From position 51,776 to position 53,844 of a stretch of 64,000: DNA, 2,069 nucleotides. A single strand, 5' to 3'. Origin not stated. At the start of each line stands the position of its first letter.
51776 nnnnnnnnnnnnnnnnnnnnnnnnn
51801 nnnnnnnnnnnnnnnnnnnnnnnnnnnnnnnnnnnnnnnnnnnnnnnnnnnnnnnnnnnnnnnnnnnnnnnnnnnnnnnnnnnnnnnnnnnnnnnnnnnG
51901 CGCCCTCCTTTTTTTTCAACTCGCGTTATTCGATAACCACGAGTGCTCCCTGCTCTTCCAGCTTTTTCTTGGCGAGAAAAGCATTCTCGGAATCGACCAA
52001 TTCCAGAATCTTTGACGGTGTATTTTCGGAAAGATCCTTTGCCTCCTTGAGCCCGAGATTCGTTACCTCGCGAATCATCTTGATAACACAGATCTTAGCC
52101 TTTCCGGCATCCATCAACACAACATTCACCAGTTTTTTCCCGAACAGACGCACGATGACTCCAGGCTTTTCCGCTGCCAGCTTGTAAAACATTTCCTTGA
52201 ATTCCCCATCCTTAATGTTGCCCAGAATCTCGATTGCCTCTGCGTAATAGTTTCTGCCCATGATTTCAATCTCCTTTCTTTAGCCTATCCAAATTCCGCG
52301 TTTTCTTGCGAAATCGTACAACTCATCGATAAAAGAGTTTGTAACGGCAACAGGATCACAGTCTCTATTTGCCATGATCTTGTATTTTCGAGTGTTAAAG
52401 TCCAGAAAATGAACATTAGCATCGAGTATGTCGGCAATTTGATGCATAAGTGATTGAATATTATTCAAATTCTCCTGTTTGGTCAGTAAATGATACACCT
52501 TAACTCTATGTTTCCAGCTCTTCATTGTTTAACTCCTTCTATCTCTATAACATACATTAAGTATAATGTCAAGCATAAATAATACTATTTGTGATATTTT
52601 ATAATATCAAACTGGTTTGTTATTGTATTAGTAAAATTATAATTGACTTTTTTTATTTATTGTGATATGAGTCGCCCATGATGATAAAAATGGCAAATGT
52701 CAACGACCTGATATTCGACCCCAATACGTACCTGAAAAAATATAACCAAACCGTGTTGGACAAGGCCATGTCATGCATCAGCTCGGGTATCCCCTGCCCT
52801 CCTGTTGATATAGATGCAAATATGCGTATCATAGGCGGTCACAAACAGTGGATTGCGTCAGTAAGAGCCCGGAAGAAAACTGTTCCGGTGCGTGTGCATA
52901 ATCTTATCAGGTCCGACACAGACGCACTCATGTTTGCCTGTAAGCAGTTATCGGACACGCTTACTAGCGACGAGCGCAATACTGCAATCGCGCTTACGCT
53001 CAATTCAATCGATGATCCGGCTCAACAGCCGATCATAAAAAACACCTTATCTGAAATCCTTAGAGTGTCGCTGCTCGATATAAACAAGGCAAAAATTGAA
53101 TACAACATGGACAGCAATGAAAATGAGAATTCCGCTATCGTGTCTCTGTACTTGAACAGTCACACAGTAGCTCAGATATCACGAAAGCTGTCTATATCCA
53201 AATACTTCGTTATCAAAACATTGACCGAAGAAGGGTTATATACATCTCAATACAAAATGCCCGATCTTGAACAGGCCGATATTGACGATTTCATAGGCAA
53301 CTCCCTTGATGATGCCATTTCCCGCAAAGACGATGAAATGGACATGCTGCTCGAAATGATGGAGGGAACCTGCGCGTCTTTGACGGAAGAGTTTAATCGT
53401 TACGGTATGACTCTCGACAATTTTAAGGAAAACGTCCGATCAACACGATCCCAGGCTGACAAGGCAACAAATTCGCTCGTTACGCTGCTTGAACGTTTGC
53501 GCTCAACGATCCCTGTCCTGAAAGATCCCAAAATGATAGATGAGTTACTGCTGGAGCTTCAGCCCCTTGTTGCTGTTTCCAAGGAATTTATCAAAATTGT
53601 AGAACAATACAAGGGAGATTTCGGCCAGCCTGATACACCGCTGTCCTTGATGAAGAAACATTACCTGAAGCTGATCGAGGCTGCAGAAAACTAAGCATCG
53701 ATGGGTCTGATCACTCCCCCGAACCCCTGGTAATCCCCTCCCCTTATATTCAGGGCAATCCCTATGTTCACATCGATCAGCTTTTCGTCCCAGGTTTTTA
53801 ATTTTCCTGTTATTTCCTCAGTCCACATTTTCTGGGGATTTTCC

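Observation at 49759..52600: Operon of translation-factor look-alikes: bL12-like protein, membrane-anchored XseA-like protein and a GGQ release-factor-domain protein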

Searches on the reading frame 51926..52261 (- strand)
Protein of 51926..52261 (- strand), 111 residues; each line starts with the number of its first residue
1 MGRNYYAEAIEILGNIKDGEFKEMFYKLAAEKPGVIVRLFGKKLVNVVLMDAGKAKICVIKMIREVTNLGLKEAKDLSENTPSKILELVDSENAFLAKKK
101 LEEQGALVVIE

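Call 3: search_protein_families(library=pfam, proteins=[window:51926-52261:-], max_evalue=0.1)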
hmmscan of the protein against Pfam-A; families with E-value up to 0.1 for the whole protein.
window:51926-52261:- (111 aa): 1 family
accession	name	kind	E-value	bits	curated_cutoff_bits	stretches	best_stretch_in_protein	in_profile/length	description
PF00542.24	Ribosomal_L12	-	3.7e-20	72.5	25.9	1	46-110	2-66/67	Ribosomal protein L7/L12 C-terminal domain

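Call 10: search_protein_families(library=ncbifam, proteins=[window:51926-52261:-], max_evalue=0.01)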
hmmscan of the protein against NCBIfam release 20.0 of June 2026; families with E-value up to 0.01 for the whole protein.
window:51926-52261:- (111 aa): 1 family
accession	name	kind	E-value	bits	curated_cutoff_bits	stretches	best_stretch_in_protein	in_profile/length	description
TIGR00855.1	L12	equivalog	5.9e-17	62.2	84.4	1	45-110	59-124/125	50S ribosomal protein L7/L12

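Call 11: search_protein_families(library=phrogs, proteins=[window:51926-52261:-], max_evalue=0.01)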
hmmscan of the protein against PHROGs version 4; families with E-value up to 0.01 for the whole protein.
window:51926-52261:- (111 aa): 3 families
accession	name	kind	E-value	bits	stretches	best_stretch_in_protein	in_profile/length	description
phrog_26927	-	unknown function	4.4e-07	30.7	1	45-79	3-37/94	-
phrog_23470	-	unknown function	7.7e-05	23.8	1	54-90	23-70/106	-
phrog_5819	-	unknown function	0.0011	19.9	1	40-84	85-130/148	-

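Call 12: search_protein_families(library=padloc, proteins=[window:51926-52261:-], max_evalue=0.01)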
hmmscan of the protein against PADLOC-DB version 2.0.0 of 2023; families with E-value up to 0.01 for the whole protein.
window:51926-52261:- (111 aa): 0 families

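Call 14: search_dna_similar(query=window:51926-52261:-, collection=plasmids, mode=protein, max_rows=40)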
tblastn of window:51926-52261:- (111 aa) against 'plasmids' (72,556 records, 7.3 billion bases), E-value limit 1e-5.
Records with a match: 57; places in all: 57; records where one place covers at least 80% of the query: 0.
Best place of each record, by identity: <60% 57.
By first word of the organism name: Clostridioides 11; Sinorhizobium 4; Escherichia 4; Listeria 3; Bacillus 2; Klebsiella 2; Neisseria 2; Proteus 2; Bacteroides 2; Nocardia 1; and 24 more.
By predicted mobility (MOB-suite, as given by PLSDB): non-mobilizable 54; mobilizable 3.
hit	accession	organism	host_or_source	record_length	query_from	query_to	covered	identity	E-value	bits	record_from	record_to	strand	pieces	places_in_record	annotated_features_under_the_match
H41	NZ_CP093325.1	Bacillus sp. N5-665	whole organism,peat soil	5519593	46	108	57%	58.7%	4e-10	62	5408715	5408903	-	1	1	none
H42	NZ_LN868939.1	Nocardia farcinica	not known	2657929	46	110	59%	56.1%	4e-6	50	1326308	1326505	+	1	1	none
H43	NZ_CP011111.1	Pseudomonas chlororaphis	Persea americana,avocado roots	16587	46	108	57%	55.6%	1e-9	61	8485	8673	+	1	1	rplL: 50S ribosomal protein L7/L12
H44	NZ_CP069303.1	Shinella sp. PSBB067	monoisolate,Minnesota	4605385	46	108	57%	55.6%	2e-9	60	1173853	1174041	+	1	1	none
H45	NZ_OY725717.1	Collinsella aerofaciens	-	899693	46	110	59%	52.3%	6e-9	59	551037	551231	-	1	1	rplL: 50S ribosomal protein L7/L12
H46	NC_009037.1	Shewanella baltica OS155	-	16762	46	110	59%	52.3%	3e-7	54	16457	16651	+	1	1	rplL: 50S ribosomal protein L7/L12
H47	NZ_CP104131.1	Sinorhizobium sp. K101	Phaseolus vulgaris,cell ...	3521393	46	108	57%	54.0%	7e-9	59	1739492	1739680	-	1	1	none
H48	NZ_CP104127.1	Sinorhizobium sp. M103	Phaseolus vulgaris,cell ...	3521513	46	108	57%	54.0%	7e-9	59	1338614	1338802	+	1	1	none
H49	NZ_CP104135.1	Sinorhizobium sp. C101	Phaseolus vulgaris,cell ...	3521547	46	108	57%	54.0%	7e-9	59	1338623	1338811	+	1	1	none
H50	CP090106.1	Sinorhizobium meliloti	Medicago,Cell culture,Plant nodule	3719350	46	108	57%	54.0%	7e-9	59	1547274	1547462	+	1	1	rplL: 50S ribosomal protein L7/L12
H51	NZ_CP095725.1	Listeria innocua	Homo sapiens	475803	46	108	57%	54.0%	1e-7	55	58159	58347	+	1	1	rplL: 50S ribosomal protein L7/L12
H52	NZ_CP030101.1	Listeria monocytogenes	Environment,water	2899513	46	108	57%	54.0%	1e-7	55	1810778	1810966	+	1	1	none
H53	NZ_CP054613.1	Paenibacillus cellulosilyticus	cell culture,soil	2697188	46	108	57%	52.4%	7e-9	59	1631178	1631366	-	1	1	none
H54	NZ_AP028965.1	Bacillus subtilis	soil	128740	46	108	57%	52.4%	2e-8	57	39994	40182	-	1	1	rplL: 50S ribosomal protein L7/L12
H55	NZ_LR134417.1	Legionella adelaidensis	environmental,Cooling tower water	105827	46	108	57%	52.4%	7e-8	56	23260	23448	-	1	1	rplL: 50S ribosomal protein L7/L12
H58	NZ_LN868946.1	Salmonella enterica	Homo sapiens,feces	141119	46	108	57%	50.8%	3e-8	57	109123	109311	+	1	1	rplL: 50S ribosomal protein L7/L12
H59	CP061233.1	Escherichia coli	Sheep,cell culture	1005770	46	108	57%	50.8%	4e-8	56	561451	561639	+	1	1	rplL: 50S ribosomal protein L7/L12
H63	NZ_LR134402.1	Listeria monocytogenes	Homo sapiens,Vein blood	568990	46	108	57%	50.8%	6e-7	53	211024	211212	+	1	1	rplL: 50S ribosomal protein L7/L12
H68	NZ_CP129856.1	Klebsiella pneumoniae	Homo sapiens,whole organism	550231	46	110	59%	47.7%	5e-8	56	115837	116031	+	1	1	rplL: 50S ribosomal protein L7/L12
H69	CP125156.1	Klebsiella pneumoniae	-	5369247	46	110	59%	47.7%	5e-8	56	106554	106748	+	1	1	rplL: 50S ribosomal protein L7/L12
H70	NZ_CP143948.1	Agathobacter rectalis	Homo sapiens,cell culture,fecal sample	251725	46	110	59%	47.7%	4e-7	54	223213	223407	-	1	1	rplL: 50S ribosomal protein L7/L12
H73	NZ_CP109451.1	Streptomyces sp. NBC_01471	-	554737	46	108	57%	49.2%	5e-9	59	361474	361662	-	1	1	rplL: 50S ribosomal protein L7/L12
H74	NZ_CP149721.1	Clostridioides difficile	Homo sapiens,single cell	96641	46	108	57%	49.2%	2e-8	57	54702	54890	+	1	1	rplL: 50S ribosomal protein L7/L12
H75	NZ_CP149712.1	Clostridioides difficile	-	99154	46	108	57%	49.2%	2e-8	57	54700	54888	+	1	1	rplL: 50S ribosomal protein L7/L12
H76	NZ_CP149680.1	Clostridioides difficile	-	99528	46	108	57%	49.2%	2e-8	57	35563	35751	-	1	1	rplL: 50S ribosomal protein L7/L12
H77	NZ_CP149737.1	Clostridioides difficile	Homo sapiens,single cell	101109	46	108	57%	49.2%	2e-8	57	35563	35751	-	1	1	rplL: 50S ribosomal protein L7/L12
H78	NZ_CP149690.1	Clostridioides difficile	-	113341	46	108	57%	49.2%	2e-8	57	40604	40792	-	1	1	rplL: 50S ribosomal protein L7/L12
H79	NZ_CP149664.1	Clostridioides difficile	-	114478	46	108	57%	49.2%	2e-8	57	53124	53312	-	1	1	rplL: 50S ribosomal protein L7/L12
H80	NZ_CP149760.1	Clostridioides difficile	Homo sapiens,single cell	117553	46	108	57%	49.2%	2e-8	57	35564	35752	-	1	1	rplL: 50S ribosomal protein L7/L12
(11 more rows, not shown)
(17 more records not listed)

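Call 16: find_encoding_contigs(protein=window:51926-52261:-, flank=10000, max_places=10)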
Protein window:51926-52261:- (111 aa): 1 contig read that carries it; 1 place shown.
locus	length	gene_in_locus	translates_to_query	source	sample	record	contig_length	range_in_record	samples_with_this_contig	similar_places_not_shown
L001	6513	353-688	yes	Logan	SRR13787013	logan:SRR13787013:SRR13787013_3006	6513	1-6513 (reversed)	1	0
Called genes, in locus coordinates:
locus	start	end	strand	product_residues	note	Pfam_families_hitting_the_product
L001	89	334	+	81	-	-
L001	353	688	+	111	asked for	PF00542:Ribosomal_L12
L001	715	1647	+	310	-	PF02601:Exonuc_VII_L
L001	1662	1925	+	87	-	-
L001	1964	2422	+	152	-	-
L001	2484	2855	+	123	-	PF00472:RF-1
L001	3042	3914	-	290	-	-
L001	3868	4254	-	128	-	-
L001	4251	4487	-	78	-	-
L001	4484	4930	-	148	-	-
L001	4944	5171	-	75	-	-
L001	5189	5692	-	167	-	-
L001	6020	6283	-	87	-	-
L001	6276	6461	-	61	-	-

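Call 22: find_homologous_proteins(query=window:51926-52261:-, max_evalue=0.00001)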
Query window:51926-52261:- (111 aa): 389 proteins with E <= 0.00001 among 411 candidates; the best 120 are listed.
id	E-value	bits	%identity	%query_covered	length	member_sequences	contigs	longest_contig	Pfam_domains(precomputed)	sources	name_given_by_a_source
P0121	3.4e-62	225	100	100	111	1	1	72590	PF00542.25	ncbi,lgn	-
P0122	6.2e-13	67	67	57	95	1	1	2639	PF00542.25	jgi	-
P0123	1.3e-12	66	67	57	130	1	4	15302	PF16320.11,PF00542.25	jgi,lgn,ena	-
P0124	1.6e-12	65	67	57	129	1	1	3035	PF16320.11,PF00542.25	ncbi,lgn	ncbi:MAG: 50S ribosomal protein L7/L12 [Gemmatimonadota bacterium]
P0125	1.7e-12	65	62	57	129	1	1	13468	PF16320.11,PF00542.25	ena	-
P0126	2.0e-12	65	62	57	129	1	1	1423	PF16320.11,PF00542.25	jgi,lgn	-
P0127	2.3e-12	65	67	57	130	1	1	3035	PF16320.11,PF00542.25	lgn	-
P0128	2.3e-12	65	62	57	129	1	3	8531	PF16320.11,PF00542.25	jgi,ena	jgi:large subunit ribosomal protein L7/L12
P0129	2.7e-12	64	67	57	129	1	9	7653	PF16320.11,PF00542.25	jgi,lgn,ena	jgi:large subunit ribosomal protein L7/L12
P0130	3.0e-12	64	60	57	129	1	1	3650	PF16320.11,PF00542.25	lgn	-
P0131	3.1e-12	64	67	57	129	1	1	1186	PF16320.11,PF00542.25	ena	-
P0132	3.1e-12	64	65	57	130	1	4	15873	PF16320.11,PF00542.25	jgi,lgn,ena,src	-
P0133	3.1e-12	64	65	57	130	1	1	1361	PF16320.11,PF00542.25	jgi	jgi:large subunit ribosomal protein L7/L12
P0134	5.6e-12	63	65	57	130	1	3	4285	PF16320.11,PF00542.25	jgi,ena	-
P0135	6.6e-12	63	63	57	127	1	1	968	PF16320.11,PF00542.25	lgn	-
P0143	2.0e-11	62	55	59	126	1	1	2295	PF16320.11,PF00542.25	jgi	jgi:large subunit ribosomal protein L7/L12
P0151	5.6e-11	60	60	59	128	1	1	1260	PF16320.11,PF00542.25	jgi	jgi:large subunit ribosomal protein L7/L12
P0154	1.0e-10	59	62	57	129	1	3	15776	PF16320.11,PF00542.25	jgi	jgi:large subunit ribosomal protein L7/L12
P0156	1.1e-10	59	60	57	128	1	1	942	PF16320.11,PF00542.25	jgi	jgi:large subunit ribosomal protein L7/L12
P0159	1.2e-10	59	60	57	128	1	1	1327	PF16320.11,PF00542.25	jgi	jgi:large subunit ribosomal protein L7/L12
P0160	1.3e-10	59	62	59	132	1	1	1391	PF16320.11,PF00542.25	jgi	jgi:large subunit ribosomal protein L7/L12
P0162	1.3e-10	59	60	57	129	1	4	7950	PF16320.11,PF00542.25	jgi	jgi:large subunit ribosomal protein L7/L12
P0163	1.5e-10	59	62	57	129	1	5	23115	PF16320.11,PF00542.25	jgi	jgi:large subunit ribosomal protein L7/L12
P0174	2.1e-10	58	60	59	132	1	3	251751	PF16320.11,PF00542.25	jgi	jgi:large subunit ribosomal protein L7/L12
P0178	3.3e-10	58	62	55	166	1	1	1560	PF16320.11,PF00542.25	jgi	jgi:ribosomal protein L7/L12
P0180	3.5e-10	58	58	59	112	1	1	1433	PF16320.11,PF00542.25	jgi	jgi:large subunit ribosomal protein L7/L12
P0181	3.6e-10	58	59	55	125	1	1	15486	PF16320.11,PF00542.25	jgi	jgi:large subunit ribosomal protein L7/L12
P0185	4.6e-10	57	57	59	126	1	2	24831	PF16320.11,PF00542.25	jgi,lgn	jgi:large subunit ribosomal protein L7/L12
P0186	4.9e-10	57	60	57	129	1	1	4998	PF16320.11,PF00542.25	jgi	jgi:large subunit ribosomal protein L7/L12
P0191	5.1e-10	57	59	57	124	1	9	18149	PF16320.11,PF00542.25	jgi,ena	jgi:large subunit ribosomal protein L7/L12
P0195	5.5e-10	57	56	59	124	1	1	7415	PF16320.11,PF00542.25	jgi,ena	jgi:large subunit ribosomal protein L7/L12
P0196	5.7e-10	57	59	57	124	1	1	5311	PF16320.11,PF00542.25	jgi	jgi:large subunit ribosomal protein L7/L12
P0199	6.7e-10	57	60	57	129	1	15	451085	PF16320.11,PF00542.25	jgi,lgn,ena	jgi:large subunit ribosomal protein L7/L12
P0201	6.8e-10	57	57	62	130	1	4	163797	PF16320.11,PF00542.25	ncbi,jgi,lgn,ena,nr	ncbi:MAG: 50S ribosomal protein L7/L12 [Armatimonadetes bacterium]|nr:50S ribosomal protein L7/L12 [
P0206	8.0e-10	57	58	59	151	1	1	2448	PF16320.11,PF00542.25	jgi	jgi:large subunit ribosomal protein L7/L12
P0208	8.7e-10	56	60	59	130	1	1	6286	PF16320.11,PF00542.25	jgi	jgi:large subunit ribosomal protein L7/L12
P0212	1.0e-9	56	59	55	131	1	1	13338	PF16320.11,PF00542.25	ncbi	ncbi:MAG TPA: 50S ribosomal protein L7/L12 [Nitrospirales bacterium]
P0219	1.3e-9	56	60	59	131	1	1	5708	PF16320.11,PF00542.25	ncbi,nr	ncbi:MAG: 50S ribosomal protein L7/L12 [Candidatus Omnitrophica bacterium]|nr:50S ribosomal protein 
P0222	1.3e-9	56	57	59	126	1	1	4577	PF16320.11,PF00542.25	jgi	jgi:large subunit ribosomal protein L7/L12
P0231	1.6e-9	56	58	59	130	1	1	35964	PF16320.11,PF00542.25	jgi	jgi:large subunit ribosomal protein L7/L12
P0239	1.9e-9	55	57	59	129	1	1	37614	PF16320.11,PF00542.25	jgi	jgi:large subunit ribosomal protein L7/L12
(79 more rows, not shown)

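Call 33: search_dna_similar(query=window:51926-52261:-, collection=phages, mode=protein, max_rows=30)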
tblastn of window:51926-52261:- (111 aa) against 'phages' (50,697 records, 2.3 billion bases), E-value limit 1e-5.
Records with a match: 13; places in all: 13; records where one place covers at least 80% of the query: 0.
Best place of each record, by identity: <60% 13.
By first word of the organism name: Listeria 5; Salmonella 3; Bacteriophage 2; Staphylococcus 2; Enterococcus 1.
By host as written in the record: Listeria monocytogenes 5; Homo sapiens 2; - 2; Staphylococcus aureus 2; Salmonella enterica subsp. enterica serovar Kentucky 1; Enterococcus faecalis 1.
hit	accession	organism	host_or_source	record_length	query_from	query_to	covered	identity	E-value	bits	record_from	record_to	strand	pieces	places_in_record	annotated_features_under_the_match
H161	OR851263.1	Salmonella phage S.Kent 1-2-1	Salmonella enterica subsp. enterica ...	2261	46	108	57%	50.8%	8e-9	57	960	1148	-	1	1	record has no annotation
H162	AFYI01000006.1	Salmonella enterica subsp. enterica serovar Infantis str. ...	Homo sapiens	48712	46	108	57%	50.8%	9e-9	57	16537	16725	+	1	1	ribosomal protein L7/L12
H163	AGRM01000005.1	Salmonella enterica subsp. houtenae str. ATCC BAA-1581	Homo sapiens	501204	46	108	57%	50.8%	9e-9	57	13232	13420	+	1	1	ribosomal protein L7/L12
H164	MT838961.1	Bacteriophage sp.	human fecal samples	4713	46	108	57%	50.8%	1e-7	53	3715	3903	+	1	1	record has no annotation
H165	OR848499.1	Listeria phage LM 4-14-1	Listeria monocytogenes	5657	46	108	57%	50.8%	2e-7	53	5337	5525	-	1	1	record has no annotation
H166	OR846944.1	Listeria phage LM 4-11-1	Listeria monocytogenes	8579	46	108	57%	50.8%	2e-7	53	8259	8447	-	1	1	record has no annotation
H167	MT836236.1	Bacteriophage sp.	human fecal samples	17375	42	108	60%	47.8%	2e-7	53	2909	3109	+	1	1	record has no annotation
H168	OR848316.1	Listeria phage LM 4-14-1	Listeria monocytogenes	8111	46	110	59%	47.7%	1e-6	51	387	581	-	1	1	record has no annotation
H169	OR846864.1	Listeria phage LM 4-11-1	Listeria monocytogenes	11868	46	110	59%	47.7%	1e-6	51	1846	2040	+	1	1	record has no annotation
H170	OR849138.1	Listeria phage LM 4-14-1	Listeria monocytogenes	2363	55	108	49%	55.6%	2e-6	50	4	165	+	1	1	record has no annotation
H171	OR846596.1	Enterococcus phage Efs 1-1-1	Enterococcus faecalis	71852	46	110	59%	46.2%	1e-6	50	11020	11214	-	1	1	record has no annotation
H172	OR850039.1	Staphylococcus phage SA 1298 Kay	Staphylococcus aureus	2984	46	108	57%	46.0%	4e-6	49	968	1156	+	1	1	record has no annotation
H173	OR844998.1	Staphylococcus phage SA 1306 Kay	Staphylococcus aureus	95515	46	108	57%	46.0%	4e-6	49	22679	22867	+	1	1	record has no annotation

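Call 80: search_protein_representatives(protein=window:51926-52261:-)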
Query: 111 residues. Proteins with E-value up to 0.001 (for the whole library): 4960; up to 1e-10: 245; up to 1e-30: 13. The best 150 are listed.
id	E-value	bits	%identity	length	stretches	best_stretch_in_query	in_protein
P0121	1.1e-62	224.6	100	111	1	1-111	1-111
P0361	1.1e-55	202.1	44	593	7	46-109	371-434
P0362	4.1e-48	177.8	48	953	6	49-107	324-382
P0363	9.1e-48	176.7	41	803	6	44-107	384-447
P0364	2.3e-45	169.0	50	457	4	46-108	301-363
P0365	1.2e-37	144.2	38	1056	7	45-108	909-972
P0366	1.5e-36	140.7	42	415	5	44-108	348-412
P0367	5.1e-35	135.7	39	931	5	34-108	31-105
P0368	2.2e-33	130.5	39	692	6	43-110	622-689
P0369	2.4e-33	130.4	40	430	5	44-108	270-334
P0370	6.0e-33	129.1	39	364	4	47-106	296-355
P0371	2.1e-31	124.2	41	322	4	45-110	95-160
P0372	2.2e-31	124.1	48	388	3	46-108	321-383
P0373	2.9e-30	120.5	48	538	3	45-109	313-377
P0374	6.8e-29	116.1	45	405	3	46-108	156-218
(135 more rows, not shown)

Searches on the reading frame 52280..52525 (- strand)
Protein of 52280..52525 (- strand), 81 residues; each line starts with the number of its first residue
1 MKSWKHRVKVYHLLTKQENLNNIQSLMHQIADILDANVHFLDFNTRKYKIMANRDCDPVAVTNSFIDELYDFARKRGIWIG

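Call 3: search_protein_families(library=pfam, proteins=[window:52280-52525:-], max_evalue=0.1)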
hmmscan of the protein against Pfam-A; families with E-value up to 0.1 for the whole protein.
window:52280-52525:- (81 aa): 0 families

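Call 10: search_protein_families(library=ncbifam, proteins=[window:52280-52525:-], max_evalue=0.01)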
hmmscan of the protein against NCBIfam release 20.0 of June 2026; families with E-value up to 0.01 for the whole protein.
window:52280-52525:- (81 aa): 0 families

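Call 11: search_protein_families(library=phrogs, proteins=[window:52280-52525:-], max_evalue=0.01)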
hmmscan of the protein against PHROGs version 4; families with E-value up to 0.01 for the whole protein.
window:52280-52525:- (81 aa): 1 family
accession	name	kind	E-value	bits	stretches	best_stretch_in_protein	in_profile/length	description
phrog_6318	-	unknown function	0.0035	19.2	1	17-80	58-121/124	-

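Call 12: search_protein_families(library=padloc, proteins=[window:52280-52525:-], max_evalue=0.01)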
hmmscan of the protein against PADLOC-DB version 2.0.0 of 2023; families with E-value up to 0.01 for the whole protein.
window:52280-52525:- (81 aa): 0 families

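Call 83: find_related_loci(query=window:52280-52525:-, collection=viral_contigs, flank=5000)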
Query window:52280-52525:- (81 aa) in viral_contigs; peptide patterns used: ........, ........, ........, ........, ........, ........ (x = any residue, [..] = any of these).
6 stretches matched a pattern, but none encodes a relative of the query by tblastn (E <= 1e-3).

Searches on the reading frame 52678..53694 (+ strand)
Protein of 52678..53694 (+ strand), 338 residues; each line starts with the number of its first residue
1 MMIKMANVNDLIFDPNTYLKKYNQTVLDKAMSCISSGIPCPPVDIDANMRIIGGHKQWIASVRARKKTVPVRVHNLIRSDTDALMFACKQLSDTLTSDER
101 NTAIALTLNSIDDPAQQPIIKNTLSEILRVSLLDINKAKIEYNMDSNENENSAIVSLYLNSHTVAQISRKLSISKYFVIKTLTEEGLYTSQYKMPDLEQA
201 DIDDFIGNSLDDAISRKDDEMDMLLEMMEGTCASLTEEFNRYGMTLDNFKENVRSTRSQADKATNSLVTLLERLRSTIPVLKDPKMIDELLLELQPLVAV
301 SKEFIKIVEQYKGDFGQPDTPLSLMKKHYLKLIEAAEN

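Call 3: search_protein_families(library=pfam, proteins=[window:52678-53694:+], max_evalue=0.1)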
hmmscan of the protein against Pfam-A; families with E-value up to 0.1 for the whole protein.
window:52678-53694:+ (338 aa): 2 families
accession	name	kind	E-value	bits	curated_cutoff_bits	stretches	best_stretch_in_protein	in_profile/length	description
PF00867.23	XPG_I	-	0.051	14.4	24.9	0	74-114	25-55/89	XPG I-region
PF19610.4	DUF6115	-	0.056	14.3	27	0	141-173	90-122/134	Family of unknown function (DUF6115)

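Call 10: search_protein_families(library=ncbifam, proteins=[window:52678-53694:+], max_evalue=0.01)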
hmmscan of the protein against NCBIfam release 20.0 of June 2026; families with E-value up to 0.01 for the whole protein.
window:52678-53694:+ (338 aa): 0 families

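Call 11: search_protein_families(library=phrogs, proteins=[window:52678-53694:+], max_evalue=0.01)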
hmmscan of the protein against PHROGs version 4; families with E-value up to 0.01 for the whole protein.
window:52678-53694:+ (338 aa): 2 families
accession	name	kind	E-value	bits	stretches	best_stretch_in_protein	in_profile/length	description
phrog_4538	-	unknown function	0.00017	21.6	1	121-193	326-401/447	-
phrog_620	-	DNA, RNA and nucleotide metabolism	0.0029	18.7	1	42-149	47-140/217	ParB-like partition protein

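Call 12: search_protein_families(library=padloc, proteins=[window:52678-53694:+], max_evalue=0.01)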
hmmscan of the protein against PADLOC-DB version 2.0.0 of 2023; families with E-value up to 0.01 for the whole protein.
window:52678-53694:+ (338 aa): 0 families
